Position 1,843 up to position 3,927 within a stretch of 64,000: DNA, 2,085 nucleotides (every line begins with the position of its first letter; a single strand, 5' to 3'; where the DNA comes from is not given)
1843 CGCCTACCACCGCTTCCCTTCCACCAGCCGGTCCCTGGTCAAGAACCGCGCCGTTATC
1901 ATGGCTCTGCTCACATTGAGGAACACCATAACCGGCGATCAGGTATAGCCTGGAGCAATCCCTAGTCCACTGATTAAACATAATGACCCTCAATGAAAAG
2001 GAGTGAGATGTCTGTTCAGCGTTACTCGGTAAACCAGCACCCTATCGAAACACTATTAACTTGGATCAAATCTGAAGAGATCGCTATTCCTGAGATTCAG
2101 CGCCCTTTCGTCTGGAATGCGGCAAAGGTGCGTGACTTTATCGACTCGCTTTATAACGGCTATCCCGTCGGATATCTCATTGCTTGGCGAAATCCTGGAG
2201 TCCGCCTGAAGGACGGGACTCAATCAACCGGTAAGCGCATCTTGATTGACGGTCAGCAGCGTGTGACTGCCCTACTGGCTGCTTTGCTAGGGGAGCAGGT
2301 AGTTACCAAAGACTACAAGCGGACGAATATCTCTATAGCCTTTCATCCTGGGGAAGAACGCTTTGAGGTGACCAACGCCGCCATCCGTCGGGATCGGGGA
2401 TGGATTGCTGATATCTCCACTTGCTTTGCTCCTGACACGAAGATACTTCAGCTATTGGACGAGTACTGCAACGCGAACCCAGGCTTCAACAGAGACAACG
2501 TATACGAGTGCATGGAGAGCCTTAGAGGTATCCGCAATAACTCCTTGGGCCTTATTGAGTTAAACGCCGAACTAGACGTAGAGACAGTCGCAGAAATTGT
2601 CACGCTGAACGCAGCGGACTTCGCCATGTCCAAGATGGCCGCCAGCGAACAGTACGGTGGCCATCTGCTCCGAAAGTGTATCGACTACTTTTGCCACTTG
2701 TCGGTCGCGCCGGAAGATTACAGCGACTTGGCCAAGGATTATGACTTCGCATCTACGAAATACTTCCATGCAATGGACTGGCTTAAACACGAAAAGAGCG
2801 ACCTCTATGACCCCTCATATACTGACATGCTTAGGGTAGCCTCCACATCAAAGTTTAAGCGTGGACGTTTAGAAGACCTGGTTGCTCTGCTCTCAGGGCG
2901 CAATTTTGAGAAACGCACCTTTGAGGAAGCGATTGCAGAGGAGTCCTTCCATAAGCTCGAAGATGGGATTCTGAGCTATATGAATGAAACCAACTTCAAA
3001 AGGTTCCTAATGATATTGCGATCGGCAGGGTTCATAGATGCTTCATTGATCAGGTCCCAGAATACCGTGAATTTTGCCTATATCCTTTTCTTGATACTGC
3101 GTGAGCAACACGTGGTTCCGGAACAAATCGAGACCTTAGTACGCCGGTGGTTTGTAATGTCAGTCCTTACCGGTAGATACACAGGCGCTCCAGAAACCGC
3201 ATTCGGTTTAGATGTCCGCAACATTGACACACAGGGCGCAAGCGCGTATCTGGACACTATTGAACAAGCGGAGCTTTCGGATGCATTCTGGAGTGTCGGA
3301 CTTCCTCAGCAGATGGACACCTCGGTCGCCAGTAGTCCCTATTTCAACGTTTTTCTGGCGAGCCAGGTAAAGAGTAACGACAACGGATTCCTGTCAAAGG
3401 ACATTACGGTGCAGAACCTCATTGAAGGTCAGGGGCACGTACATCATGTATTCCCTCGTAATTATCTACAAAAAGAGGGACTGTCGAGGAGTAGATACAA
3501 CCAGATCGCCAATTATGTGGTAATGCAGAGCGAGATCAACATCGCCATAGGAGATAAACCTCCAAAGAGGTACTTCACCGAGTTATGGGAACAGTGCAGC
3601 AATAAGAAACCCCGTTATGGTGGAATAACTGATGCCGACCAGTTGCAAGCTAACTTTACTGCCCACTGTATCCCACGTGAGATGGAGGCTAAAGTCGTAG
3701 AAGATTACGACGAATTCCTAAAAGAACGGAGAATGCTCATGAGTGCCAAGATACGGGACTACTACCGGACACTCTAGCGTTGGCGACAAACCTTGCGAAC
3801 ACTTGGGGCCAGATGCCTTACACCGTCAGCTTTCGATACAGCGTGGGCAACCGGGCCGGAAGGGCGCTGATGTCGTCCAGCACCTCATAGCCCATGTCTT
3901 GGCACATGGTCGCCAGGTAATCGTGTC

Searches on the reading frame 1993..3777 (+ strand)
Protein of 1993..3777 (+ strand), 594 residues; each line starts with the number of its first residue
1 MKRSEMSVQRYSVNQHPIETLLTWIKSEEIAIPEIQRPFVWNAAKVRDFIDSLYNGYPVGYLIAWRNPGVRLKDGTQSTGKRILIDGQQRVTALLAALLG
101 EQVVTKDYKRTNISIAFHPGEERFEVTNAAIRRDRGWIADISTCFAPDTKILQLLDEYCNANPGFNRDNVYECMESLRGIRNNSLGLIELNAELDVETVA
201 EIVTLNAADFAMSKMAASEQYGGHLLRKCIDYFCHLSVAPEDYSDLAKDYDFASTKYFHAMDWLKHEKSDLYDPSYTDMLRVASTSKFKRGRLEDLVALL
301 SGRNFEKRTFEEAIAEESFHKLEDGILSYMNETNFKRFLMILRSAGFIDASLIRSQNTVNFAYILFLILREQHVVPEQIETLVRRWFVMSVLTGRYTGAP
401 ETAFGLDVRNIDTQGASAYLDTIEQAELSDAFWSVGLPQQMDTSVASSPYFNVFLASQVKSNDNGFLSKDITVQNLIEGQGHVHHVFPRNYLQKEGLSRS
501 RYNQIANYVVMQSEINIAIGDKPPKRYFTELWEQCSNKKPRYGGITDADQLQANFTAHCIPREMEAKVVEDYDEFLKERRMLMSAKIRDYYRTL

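Call 52: find_encoding_contigs(protein=window:1993-3777:+, flank=10000, max_places=3)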
Protein window:1993-3777:+ (594 aa): no gene with exactly this product is on record in the collection.
